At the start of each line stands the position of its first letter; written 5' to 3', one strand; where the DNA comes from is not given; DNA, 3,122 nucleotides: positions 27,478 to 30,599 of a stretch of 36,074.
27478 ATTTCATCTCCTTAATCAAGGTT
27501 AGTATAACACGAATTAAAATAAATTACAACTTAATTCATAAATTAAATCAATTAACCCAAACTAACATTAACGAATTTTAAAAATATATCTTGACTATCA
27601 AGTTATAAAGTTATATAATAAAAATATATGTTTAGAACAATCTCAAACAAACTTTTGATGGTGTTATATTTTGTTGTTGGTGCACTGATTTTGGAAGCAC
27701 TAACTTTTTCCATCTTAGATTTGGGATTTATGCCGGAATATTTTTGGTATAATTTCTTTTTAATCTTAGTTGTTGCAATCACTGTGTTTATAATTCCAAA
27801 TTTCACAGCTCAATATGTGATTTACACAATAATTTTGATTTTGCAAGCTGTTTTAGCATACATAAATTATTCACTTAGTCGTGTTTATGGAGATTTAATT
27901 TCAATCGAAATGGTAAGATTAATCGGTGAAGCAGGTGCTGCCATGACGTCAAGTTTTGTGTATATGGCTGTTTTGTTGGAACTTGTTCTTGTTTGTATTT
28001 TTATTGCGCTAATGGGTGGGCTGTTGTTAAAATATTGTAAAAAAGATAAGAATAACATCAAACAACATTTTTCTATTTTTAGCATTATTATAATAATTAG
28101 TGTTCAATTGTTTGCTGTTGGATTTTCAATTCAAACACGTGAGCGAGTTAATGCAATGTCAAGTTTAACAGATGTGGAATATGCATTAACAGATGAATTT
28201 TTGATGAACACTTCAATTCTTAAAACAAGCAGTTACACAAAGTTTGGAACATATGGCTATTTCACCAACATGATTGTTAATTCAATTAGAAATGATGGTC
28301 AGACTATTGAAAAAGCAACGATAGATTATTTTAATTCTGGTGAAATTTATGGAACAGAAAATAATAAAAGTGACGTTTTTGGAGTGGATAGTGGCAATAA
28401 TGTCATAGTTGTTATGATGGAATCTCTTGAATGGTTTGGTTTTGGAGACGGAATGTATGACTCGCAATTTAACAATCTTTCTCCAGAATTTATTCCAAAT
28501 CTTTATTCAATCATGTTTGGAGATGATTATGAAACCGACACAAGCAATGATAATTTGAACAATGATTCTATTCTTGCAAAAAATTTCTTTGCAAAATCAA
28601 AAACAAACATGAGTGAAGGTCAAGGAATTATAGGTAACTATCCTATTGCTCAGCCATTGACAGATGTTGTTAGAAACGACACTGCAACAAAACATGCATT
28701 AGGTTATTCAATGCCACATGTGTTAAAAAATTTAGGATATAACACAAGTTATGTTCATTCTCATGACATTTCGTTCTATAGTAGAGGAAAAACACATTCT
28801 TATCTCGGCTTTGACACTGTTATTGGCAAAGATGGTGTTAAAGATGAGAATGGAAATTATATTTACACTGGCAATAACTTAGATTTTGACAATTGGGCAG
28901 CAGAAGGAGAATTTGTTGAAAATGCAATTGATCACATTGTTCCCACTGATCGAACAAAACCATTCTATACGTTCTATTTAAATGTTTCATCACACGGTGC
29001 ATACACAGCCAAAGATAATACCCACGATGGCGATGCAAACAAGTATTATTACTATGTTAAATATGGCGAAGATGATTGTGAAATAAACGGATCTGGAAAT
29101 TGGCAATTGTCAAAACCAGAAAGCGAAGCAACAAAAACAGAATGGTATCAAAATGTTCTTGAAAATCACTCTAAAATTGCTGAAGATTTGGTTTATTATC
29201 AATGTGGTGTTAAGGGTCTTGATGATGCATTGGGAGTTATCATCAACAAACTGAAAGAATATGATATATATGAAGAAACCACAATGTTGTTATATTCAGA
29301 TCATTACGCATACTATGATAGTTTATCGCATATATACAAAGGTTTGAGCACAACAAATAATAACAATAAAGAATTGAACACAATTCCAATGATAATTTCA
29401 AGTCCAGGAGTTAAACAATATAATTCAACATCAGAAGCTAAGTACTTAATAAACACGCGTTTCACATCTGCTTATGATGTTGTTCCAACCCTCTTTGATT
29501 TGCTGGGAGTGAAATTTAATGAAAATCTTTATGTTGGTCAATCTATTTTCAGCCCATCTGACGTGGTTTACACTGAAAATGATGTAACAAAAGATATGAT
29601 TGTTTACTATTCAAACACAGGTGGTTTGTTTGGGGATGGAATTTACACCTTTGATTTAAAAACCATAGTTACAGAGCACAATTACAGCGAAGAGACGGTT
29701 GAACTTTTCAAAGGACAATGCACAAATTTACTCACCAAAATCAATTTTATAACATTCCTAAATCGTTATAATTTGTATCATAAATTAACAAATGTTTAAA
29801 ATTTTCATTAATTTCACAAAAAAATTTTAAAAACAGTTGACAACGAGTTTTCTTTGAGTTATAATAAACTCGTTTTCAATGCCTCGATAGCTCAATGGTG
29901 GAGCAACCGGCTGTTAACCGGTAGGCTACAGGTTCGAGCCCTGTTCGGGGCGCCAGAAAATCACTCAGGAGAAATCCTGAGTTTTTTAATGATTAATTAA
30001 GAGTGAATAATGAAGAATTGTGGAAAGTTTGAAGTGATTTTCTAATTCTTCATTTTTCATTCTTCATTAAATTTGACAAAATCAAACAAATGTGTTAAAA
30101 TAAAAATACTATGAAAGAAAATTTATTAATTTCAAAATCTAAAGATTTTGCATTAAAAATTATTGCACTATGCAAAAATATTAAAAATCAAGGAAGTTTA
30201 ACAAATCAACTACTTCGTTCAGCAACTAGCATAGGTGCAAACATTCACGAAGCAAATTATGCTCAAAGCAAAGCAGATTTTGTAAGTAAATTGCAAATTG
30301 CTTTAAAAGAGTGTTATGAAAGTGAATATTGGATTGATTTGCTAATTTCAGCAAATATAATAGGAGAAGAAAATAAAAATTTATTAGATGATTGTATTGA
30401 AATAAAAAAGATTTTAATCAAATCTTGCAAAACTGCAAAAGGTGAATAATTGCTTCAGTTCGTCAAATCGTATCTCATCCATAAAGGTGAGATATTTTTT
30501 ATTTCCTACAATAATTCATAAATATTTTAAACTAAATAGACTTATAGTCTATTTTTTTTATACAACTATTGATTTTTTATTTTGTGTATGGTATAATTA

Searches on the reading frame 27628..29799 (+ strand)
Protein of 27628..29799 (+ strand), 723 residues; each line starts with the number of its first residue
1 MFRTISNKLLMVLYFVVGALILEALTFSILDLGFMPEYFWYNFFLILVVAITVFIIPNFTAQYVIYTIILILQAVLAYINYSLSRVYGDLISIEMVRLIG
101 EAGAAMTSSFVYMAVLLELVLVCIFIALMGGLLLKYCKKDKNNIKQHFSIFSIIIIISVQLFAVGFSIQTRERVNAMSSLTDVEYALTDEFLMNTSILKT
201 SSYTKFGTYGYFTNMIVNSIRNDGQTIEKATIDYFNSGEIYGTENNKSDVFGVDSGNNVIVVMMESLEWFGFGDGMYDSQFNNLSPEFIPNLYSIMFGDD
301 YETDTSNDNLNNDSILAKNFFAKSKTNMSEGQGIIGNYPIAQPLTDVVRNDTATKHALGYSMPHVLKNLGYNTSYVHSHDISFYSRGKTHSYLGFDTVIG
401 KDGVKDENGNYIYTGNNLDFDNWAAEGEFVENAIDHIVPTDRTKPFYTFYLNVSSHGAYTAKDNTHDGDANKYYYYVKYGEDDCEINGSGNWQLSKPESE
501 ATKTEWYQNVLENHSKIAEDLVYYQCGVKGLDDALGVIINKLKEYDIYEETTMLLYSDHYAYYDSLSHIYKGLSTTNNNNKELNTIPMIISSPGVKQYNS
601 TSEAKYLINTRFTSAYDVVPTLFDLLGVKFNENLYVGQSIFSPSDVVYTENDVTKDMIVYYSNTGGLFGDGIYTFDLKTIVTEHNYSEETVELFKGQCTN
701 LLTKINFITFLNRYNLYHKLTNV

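Call 9: search_protein_families(library=pfam, proteins=[window:27628-29799:+], max_evalue=0.001)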
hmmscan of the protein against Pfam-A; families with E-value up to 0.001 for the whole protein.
window:27628-29799:+ (723 aa): 1 family
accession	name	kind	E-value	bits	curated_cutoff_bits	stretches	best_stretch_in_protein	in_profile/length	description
PF00884.28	Sulfatase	-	3.3e-27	96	25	1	258-628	2-301/301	Sulfatase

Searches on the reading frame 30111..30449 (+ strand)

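Call 9: search_protein_families(library=pfam, proteins=[window:30111-30449:+], max_evalue=0.001)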
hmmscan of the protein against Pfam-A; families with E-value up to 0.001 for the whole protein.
window:30111-30449:+ (112 aa): 1 family
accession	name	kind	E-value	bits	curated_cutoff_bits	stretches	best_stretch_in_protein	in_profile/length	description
PF05635.17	23S_rRNA_IVP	-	1.5e-24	86.6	33.8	1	5-103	4-105/106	23S rRNA-intervening sequence protein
